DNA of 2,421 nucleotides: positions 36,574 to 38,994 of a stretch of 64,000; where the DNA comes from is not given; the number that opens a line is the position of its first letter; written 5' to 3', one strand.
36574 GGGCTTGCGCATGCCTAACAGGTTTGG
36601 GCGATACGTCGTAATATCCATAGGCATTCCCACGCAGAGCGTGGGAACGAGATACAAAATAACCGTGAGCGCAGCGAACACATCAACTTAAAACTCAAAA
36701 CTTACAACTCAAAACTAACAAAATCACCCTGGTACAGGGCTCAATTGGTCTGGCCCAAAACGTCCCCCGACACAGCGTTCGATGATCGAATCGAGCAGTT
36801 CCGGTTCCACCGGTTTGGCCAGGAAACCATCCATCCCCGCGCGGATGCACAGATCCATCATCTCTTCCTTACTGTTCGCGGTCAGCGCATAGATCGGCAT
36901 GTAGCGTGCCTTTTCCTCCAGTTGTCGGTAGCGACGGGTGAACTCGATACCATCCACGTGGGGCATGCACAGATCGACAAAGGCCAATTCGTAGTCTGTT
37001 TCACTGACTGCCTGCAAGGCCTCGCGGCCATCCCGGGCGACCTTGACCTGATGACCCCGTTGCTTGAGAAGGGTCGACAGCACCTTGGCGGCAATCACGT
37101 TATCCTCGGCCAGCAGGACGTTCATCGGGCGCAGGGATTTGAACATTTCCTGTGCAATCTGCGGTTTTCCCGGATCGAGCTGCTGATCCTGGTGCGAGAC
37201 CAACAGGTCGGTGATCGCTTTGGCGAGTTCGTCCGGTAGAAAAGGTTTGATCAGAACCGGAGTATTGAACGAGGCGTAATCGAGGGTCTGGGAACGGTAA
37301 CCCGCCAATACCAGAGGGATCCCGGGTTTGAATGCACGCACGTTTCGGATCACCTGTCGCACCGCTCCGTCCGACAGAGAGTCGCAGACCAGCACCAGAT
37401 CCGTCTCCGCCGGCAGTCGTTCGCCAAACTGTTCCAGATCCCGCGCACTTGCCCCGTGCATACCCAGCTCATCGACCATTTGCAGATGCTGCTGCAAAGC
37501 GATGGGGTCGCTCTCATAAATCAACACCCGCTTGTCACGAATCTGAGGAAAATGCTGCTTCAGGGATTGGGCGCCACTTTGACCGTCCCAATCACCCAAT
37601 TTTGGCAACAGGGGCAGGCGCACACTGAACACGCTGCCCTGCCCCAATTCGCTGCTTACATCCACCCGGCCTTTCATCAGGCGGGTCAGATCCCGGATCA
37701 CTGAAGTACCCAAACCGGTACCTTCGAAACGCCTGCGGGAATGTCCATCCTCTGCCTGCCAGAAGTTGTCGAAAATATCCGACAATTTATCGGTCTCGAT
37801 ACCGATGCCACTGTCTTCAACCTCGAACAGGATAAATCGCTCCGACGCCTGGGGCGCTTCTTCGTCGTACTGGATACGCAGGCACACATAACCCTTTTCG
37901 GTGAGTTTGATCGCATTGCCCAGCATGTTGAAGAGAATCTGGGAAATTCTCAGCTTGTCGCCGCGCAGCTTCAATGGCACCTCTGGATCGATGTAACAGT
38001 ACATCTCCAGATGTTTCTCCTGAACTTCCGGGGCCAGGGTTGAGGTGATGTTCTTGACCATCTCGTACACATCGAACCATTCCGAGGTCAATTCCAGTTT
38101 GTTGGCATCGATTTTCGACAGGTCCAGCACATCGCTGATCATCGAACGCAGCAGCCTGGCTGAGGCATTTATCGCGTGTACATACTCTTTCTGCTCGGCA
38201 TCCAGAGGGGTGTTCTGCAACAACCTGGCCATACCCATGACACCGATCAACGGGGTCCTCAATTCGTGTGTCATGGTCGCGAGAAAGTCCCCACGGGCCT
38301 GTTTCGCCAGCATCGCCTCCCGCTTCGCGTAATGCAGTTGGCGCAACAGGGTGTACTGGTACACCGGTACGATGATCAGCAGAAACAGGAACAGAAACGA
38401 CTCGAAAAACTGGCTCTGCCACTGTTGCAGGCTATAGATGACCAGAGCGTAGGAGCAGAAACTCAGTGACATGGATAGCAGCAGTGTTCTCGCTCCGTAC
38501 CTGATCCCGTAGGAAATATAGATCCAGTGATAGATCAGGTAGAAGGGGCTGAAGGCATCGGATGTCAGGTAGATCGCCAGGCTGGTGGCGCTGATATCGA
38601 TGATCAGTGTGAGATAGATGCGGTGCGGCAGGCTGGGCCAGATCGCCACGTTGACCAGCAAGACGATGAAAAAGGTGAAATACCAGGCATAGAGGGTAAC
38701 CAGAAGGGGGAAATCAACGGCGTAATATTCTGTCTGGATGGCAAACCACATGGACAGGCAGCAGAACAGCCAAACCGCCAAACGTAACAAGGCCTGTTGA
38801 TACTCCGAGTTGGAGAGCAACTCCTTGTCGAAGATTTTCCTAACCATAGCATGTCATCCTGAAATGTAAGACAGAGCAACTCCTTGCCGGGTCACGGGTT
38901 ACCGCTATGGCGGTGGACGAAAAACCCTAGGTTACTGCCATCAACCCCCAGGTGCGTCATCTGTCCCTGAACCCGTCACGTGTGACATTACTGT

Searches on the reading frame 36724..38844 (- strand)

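Call 62: search_protein_families(library=pfam, proteins=[window:36724-38844:-])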
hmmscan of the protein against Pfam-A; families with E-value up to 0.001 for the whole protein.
window:36724-38844:- (706 aa): 3 families
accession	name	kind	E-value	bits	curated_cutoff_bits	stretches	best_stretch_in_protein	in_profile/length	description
PF00072.30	Response_reg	-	1.4e-26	93.3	30.2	1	576-688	1-110/111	Response regulator receiver domain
PF02518.31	HATPase_c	-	1.8e-23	83.5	26.4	1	295-412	1-109/111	Histidine kinase-, DNA gyrase B-, and HSP90-like ATPase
PF00512.31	HisKA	-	6.9e-21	74.5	26.9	1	183-247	1-65/66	His Kinase A (phospho-acceptor) domain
